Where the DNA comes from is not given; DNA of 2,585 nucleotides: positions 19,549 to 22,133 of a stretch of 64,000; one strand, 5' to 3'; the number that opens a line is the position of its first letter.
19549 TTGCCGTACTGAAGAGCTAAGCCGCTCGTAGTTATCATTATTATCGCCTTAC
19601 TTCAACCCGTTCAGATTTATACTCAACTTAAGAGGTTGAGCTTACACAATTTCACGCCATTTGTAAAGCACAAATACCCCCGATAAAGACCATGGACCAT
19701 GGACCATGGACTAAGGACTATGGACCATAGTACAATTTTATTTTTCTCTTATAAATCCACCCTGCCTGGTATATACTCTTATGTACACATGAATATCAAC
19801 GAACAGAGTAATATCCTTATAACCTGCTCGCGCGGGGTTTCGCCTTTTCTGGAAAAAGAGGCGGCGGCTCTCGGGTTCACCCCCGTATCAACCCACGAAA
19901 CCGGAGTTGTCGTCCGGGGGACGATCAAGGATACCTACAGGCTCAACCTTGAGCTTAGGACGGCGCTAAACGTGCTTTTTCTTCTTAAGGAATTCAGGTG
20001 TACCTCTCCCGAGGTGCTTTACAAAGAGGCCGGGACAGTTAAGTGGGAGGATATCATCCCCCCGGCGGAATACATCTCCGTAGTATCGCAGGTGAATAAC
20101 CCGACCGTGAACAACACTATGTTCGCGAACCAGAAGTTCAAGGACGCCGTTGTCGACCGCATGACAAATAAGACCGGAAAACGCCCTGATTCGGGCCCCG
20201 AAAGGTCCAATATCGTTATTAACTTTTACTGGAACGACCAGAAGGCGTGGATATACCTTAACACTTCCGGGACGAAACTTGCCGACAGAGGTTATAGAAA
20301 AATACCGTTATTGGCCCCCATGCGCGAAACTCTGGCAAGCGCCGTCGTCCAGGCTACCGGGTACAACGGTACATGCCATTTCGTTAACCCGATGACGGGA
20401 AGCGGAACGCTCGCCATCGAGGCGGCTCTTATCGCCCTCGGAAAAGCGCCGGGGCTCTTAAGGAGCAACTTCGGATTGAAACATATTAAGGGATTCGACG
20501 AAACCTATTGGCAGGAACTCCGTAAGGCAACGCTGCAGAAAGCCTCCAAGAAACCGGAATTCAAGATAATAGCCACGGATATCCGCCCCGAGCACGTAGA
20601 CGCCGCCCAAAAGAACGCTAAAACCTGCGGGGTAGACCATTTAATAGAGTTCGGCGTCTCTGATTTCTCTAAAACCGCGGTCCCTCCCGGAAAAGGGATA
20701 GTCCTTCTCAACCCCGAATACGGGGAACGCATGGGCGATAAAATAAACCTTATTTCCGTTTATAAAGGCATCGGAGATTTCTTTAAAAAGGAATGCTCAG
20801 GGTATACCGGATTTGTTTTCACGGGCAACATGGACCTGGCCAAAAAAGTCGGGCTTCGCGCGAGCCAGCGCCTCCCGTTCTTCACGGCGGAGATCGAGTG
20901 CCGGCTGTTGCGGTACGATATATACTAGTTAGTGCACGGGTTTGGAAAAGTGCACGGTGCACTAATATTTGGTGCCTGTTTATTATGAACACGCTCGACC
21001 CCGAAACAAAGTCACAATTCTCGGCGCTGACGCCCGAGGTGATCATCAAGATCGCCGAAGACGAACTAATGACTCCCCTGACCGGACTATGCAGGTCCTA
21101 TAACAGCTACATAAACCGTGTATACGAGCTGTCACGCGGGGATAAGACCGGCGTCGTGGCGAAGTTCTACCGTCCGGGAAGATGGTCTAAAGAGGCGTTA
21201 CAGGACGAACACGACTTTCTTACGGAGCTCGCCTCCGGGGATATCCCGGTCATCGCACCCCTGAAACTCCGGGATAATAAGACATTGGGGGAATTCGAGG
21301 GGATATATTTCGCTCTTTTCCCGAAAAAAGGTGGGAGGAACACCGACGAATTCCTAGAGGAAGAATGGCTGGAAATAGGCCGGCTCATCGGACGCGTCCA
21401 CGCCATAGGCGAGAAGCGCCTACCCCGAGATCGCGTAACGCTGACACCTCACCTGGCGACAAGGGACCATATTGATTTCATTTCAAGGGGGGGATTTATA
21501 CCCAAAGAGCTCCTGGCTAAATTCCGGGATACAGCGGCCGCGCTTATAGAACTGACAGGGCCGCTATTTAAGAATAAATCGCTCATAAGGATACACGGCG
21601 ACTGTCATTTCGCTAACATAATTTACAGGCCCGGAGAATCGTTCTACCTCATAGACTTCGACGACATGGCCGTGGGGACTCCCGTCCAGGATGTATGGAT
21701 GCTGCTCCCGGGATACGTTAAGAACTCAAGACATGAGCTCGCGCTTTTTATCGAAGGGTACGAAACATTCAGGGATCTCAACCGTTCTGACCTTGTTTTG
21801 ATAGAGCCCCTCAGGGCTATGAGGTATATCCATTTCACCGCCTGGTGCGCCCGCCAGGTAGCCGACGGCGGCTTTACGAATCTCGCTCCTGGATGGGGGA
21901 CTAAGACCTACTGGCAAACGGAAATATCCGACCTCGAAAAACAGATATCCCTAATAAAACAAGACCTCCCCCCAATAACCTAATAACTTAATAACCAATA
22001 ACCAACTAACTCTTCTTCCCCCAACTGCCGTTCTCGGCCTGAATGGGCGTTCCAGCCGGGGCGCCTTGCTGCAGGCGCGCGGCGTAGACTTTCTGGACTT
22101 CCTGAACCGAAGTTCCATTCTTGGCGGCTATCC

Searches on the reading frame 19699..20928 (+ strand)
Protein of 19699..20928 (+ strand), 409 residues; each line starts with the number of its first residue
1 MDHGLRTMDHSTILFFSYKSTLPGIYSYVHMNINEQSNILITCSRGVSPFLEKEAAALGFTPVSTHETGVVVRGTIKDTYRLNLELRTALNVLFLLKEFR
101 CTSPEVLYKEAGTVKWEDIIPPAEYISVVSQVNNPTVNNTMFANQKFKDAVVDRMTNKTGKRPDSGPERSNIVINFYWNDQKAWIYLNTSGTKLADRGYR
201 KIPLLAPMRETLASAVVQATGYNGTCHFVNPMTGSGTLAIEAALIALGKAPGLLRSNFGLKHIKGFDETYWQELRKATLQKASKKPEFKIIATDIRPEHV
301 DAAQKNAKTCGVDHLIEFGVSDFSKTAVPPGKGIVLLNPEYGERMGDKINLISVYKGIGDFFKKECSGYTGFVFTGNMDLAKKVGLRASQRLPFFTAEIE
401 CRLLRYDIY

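Call 99: search_protein_families(library=pfam, proteins=[window:19699-20928:+], max_evalue=0.00001)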
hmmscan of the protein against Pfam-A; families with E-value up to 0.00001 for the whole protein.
window:19699-20928:+ (409 aa): 3 families
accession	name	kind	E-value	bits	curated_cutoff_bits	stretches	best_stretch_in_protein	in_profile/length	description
PF01170.24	UPF0020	-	4.7e-37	128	22.3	1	197-403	1-195/197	RMKL-like, methyltransferase domain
PF22020.1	RlmL_1st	-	9.8e-11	41.9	27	1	39-93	2-55/55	RlmL ferredoxin-like domain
PF02926.22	THUMP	-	3.6e-06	27.7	20.6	1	102-187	2-83/84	THUMP domain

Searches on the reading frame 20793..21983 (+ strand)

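Call 99: search_protein_families(library=pfam, proteins=[window:20793-21983:+], max_evalue=0.00001)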
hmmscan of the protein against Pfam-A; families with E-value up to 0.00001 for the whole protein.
window:20793-21983:+ (396 aa): 1 family
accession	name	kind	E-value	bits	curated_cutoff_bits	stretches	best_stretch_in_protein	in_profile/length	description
PF01636.29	APH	-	4.7e-27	95.7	23.2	1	106-324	9-230/239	Phosphotransferase enzyme family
